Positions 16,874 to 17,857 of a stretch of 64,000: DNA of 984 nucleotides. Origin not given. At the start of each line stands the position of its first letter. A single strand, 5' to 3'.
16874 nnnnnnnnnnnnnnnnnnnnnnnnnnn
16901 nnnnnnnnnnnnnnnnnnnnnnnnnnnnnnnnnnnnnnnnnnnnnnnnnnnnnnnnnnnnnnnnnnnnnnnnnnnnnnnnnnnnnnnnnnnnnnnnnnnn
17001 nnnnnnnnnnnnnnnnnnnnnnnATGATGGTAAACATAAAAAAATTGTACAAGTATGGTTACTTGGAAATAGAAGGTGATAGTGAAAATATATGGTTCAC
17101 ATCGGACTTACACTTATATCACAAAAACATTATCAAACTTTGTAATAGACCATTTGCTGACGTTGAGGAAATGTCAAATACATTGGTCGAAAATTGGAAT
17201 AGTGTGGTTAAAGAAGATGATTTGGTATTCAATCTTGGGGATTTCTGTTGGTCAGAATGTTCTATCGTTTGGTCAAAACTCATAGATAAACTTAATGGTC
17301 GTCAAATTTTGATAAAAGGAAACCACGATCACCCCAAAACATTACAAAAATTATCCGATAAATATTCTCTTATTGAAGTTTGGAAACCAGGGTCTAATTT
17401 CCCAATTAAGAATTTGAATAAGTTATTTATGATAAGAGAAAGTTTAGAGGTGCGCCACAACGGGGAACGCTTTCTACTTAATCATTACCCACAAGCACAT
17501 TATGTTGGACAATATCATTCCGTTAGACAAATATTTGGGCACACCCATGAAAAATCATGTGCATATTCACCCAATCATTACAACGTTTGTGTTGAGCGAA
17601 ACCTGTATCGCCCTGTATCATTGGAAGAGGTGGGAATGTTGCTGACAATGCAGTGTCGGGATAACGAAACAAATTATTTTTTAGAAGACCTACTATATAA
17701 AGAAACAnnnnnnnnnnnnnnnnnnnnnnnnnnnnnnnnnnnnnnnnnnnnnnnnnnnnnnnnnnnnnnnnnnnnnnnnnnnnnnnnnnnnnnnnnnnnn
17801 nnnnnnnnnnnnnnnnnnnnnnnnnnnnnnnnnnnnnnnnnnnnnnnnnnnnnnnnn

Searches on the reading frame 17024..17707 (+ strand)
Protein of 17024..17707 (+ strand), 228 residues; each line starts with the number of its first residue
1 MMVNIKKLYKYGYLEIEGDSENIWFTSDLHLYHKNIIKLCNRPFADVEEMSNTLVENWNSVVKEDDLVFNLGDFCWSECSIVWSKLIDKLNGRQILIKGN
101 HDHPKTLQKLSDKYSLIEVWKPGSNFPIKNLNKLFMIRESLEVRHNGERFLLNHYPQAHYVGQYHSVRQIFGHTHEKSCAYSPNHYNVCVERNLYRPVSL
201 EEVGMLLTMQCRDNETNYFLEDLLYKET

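Call 24: search_protein_families(library=pfam, proteins=[window:17024-17707:+], max_evalue=0.01)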
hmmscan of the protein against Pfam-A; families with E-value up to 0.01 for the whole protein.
window:17024-17707:+ (228 aa): 1 family
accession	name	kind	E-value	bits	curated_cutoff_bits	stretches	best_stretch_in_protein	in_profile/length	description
PF12850.12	Metallophos_2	-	3.4e-05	24.3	27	1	27-181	7-123/154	Calcineurin-like phosphoesterase superfamily domain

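Call 40: search_solved_structures(query=window:17024-17707:+, max_evalue=0.01)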
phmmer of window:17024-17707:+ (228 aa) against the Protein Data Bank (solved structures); distinct sequences matched with E-value up to 0.01: 1.
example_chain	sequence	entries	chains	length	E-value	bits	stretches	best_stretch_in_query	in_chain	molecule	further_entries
1xm7_A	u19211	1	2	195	8.6e-13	51.7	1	23-109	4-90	hypothetical protein aq_1665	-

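Call 41: search_protein_families(library=phrogs, proteins=[window:17024-17707:+], max_evalue=0.001)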
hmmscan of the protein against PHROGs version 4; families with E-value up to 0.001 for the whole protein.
window:17024-17707:+ (228 aa): 3 families
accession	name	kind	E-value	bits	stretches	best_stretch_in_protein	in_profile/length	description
phrog_547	-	other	2.1e-44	152.5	1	19-209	27-201/245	phosphoesterase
phrog_30537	-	unknown function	0.00024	22.5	1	37-77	2-41/87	-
phrog_1649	-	other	0.00043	20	1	21-111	36-113/308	metallo-phosphoesterase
